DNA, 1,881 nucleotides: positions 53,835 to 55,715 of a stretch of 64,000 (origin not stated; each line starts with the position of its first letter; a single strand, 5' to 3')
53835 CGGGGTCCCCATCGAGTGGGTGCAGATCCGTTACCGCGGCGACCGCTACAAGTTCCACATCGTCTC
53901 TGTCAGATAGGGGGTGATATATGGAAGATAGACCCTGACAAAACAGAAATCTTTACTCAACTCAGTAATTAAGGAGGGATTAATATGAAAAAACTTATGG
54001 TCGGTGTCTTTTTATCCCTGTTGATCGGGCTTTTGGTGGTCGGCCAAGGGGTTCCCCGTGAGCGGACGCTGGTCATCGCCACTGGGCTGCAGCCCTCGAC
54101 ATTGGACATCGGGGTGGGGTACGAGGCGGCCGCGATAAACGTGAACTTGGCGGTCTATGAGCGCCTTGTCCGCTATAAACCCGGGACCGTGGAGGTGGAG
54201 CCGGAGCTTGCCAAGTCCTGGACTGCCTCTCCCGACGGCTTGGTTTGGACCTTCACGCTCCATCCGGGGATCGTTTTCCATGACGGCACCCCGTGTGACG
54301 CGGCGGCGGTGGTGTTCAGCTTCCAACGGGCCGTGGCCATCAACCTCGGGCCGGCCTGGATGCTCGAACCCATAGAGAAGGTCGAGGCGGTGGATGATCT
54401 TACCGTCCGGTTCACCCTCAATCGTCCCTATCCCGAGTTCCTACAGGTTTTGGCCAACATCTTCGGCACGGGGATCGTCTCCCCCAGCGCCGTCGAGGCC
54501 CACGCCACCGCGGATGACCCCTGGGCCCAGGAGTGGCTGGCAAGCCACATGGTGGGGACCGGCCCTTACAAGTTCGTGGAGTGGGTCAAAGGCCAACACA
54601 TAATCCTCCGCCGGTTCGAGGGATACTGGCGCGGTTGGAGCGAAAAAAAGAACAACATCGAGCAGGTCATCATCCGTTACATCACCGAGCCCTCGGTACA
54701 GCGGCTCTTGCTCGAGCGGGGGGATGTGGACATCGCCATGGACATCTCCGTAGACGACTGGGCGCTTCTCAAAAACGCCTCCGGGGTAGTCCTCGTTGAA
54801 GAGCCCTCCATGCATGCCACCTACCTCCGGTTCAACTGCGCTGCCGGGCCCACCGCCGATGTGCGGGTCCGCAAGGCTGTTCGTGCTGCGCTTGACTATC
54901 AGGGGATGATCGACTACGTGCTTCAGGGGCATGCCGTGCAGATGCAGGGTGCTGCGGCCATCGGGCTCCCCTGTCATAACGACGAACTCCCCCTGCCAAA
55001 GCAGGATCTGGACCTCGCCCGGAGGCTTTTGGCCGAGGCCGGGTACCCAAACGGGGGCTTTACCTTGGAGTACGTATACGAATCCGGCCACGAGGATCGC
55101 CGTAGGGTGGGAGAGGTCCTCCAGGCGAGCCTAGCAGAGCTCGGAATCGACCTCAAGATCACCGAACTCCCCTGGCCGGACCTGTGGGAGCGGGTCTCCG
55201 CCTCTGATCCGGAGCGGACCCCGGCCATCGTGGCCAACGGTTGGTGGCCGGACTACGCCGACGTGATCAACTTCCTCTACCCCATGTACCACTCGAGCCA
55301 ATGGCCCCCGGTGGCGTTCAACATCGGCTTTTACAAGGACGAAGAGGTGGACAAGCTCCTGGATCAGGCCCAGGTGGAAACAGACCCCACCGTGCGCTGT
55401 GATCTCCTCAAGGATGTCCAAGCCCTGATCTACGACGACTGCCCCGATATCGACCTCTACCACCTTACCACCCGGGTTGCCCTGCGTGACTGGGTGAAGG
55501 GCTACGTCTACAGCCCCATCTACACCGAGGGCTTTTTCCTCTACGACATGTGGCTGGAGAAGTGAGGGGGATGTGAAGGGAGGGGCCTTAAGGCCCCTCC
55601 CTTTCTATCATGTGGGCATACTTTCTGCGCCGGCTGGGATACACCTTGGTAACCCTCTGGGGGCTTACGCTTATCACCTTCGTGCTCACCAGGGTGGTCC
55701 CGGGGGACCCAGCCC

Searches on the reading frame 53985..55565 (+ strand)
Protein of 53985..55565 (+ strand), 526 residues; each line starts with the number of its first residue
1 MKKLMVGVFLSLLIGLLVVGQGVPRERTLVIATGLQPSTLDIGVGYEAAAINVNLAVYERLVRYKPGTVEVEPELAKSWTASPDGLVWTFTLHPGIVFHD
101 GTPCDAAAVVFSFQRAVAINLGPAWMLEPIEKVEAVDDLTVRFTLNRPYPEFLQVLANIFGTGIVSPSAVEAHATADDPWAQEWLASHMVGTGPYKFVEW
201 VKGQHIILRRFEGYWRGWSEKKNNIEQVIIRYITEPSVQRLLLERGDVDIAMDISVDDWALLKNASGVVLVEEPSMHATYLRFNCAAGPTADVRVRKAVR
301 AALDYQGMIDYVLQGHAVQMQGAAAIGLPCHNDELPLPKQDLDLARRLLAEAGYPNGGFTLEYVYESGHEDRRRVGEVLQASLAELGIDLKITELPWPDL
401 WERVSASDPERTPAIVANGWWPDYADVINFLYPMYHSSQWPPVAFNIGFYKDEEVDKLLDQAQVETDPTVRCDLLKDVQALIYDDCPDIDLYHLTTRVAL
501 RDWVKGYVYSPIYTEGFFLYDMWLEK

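Call 76: search_protein_families(library=pfam, proteins=[window:53985-55565:+], max_evalue=0.00001)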
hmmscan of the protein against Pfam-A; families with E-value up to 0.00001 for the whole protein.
window:53985-55565:+ (526 aa): 1 family
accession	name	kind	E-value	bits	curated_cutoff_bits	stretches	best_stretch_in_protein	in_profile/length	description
PF00496.27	SBP_bac_5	-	3.8e-98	329.4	32.4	1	70-440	1-366/368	Bacterial extracellular solute-binding proteins, family 5 Middle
